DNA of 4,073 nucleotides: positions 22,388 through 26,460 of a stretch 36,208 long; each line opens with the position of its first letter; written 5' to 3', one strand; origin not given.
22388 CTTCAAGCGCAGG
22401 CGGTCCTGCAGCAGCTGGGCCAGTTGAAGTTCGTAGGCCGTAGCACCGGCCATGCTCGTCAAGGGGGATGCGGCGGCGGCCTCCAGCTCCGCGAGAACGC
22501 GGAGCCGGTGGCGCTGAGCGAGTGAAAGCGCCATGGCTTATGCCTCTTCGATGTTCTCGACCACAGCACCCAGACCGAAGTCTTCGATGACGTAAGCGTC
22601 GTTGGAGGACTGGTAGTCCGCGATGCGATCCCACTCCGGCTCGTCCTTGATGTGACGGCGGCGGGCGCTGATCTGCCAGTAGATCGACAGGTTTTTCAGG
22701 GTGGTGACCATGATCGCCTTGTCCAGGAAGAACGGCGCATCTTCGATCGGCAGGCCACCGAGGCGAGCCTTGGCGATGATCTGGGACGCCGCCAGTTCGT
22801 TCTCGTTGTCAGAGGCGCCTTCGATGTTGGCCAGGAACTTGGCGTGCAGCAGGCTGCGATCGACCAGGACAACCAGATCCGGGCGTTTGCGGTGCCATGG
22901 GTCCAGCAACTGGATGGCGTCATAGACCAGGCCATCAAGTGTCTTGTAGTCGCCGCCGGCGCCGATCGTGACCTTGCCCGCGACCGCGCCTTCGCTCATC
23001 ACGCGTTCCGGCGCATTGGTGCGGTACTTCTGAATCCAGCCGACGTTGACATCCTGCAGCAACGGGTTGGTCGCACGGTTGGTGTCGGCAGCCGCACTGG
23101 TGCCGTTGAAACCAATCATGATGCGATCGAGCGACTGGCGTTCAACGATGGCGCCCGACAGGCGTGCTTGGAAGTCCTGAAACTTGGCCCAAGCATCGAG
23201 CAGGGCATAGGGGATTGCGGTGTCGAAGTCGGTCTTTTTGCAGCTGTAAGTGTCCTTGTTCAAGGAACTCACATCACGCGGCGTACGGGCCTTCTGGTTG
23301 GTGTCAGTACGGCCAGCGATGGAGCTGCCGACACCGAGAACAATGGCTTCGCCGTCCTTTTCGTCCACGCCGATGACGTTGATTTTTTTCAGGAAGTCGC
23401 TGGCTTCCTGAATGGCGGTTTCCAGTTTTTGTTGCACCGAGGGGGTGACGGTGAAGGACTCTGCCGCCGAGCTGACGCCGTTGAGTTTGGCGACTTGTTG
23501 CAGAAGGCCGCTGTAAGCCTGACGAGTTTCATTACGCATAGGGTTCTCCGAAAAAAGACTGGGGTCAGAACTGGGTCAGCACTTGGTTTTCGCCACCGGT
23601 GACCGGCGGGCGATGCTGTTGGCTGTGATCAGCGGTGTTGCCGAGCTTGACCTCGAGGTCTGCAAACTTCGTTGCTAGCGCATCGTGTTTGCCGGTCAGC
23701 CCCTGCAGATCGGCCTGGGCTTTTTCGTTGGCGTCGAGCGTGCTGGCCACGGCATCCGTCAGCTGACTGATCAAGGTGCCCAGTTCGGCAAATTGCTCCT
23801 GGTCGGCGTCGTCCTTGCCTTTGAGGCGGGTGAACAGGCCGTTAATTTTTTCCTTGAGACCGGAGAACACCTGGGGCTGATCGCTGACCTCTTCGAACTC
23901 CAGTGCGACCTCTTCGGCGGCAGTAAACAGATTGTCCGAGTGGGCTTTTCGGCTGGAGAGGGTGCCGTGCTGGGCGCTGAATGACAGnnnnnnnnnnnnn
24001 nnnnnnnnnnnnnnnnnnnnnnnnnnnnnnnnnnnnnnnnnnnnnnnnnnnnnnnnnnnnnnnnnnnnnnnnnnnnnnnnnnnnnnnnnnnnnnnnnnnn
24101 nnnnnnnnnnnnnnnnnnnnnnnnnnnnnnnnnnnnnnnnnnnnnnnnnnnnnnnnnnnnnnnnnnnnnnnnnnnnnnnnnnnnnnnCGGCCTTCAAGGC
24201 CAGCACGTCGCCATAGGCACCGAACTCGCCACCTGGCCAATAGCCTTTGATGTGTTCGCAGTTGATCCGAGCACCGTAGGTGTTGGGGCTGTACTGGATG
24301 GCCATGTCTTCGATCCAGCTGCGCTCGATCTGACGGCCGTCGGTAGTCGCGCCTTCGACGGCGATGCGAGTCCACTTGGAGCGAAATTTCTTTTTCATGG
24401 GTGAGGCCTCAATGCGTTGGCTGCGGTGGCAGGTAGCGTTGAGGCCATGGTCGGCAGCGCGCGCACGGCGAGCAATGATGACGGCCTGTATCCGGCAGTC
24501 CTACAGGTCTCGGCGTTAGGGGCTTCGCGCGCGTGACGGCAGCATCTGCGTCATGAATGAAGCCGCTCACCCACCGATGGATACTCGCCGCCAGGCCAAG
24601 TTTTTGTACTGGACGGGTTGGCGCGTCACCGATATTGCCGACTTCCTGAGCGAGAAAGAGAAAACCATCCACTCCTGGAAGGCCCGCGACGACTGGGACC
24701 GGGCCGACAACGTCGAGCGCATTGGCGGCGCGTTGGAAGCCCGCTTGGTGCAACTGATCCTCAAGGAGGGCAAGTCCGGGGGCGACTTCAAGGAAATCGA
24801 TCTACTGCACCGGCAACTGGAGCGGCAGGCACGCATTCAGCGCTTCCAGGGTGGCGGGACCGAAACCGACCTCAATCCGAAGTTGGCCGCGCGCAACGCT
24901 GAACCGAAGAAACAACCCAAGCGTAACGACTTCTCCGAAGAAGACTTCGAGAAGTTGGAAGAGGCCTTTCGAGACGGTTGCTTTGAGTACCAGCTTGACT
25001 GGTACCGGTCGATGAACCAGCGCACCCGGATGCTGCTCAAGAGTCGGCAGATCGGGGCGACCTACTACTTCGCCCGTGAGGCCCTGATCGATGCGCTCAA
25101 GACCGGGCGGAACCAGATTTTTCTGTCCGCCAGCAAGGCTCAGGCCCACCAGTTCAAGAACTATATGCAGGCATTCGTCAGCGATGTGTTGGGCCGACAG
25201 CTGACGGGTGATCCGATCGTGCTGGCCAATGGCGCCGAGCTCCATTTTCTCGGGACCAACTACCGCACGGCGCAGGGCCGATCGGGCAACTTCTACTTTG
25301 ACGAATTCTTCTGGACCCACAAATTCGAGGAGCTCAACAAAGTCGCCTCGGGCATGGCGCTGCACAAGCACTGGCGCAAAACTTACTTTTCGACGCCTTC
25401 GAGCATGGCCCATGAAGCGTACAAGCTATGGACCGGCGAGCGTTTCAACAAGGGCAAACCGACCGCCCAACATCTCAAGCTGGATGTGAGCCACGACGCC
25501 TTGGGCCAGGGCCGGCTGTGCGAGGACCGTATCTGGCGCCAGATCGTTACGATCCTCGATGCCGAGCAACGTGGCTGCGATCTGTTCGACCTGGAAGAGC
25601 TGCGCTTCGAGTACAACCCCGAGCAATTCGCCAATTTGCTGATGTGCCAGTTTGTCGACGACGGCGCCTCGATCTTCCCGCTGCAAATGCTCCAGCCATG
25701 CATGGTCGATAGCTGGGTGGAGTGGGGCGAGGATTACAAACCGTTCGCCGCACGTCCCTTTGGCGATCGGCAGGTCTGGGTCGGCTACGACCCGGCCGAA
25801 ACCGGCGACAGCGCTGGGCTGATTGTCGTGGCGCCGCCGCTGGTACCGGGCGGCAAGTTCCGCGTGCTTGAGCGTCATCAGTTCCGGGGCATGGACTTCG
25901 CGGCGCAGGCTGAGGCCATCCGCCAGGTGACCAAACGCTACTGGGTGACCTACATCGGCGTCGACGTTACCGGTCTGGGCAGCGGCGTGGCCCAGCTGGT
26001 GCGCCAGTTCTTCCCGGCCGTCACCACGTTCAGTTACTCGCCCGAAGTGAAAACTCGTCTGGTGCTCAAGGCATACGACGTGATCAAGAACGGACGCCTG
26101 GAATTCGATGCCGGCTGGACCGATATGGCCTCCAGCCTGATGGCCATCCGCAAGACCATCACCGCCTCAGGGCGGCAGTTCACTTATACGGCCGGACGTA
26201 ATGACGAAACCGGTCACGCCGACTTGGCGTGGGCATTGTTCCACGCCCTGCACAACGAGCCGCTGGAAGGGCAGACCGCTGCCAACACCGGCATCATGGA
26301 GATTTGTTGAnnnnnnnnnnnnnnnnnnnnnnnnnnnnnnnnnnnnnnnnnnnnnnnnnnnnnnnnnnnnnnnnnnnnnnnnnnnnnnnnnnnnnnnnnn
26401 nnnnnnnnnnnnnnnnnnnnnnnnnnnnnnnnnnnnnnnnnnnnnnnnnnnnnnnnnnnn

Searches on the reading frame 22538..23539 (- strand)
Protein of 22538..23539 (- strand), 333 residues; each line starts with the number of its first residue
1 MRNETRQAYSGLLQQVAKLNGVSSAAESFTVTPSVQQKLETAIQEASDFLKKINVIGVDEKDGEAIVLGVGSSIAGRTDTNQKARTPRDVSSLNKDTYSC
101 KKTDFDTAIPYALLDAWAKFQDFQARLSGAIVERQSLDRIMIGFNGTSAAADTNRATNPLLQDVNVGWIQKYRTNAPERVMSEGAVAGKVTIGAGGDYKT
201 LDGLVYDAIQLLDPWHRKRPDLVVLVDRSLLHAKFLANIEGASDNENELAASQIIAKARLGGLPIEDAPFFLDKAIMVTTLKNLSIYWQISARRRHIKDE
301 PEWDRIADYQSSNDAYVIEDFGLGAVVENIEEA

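Call 84: search_protein_families(library=pfam, proteins=[window:22538-23539:-], max_evalue=0.001)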
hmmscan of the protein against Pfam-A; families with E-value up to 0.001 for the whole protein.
window:22538-23539:- (333 aa): 1 family
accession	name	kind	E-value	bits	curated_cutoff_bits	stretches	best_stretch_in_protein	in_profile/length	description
PF05125.18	Phage_cap_P2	-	7.2e-133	443.1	27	1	9-330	2-327/327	Phage major capsid protein, P2 family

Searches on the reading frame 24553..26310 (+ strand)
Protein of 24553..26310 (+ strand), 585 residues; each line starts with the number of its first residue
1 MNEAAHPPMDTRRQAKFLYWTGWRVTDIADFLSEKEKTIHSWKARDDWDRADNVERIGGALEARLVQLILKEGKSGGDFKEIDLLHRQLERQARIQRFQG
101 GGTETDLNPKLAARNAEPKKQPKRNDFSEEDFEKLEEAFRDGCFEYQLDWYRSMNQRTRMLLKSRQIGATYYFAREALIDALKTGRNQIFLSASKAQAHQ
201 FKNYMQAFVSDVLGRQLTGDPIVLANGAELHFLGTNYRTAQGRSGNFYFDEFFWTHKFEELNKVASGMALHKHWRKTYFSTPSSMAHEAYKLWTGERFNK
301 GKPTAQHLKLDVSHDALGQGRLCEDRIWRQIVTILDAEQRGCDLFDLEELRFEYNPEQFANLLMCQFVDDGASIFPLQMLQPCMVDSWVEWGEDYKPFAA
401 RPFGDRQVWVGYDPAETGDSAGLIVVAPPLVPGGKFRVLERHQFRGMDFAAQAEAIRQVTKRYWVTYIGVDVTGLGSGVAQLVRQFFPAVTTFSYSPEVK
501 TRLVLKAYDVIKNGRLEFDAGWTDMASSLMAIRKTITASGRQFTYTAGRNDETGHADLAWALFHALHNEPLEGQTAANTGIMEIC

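Call 84: search_protein_families(library=pfam, proteins=[window:24553-26310:+], max_evalue=0.001)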
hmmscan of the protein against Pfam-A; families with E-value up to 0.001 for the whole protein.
window:24553-26310:+ (585 aa): 4 families
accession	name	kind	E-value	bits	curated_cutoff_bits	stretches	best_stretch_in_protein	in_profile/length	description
PF03237.21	Terminase_6N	-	9.2e-61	205.6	22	1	160-381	1-214/215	Terminase large subunit, T4likevirus-type, N-terminal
PF17289.8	Terminase_6C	-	1.4e-43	149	22.6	1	410-568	1-154/155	Terminase RNaseH-like domain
PF06056.18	Terminase_5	-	2.8e-24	85.3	20.3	1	10-67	1-58/58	Putative ATPase subunit of terminase (gpP-like)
PF10668.15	Phage_terminase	-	0.00059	19.9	22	0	24-54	24-54/67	Phage terminase small subunit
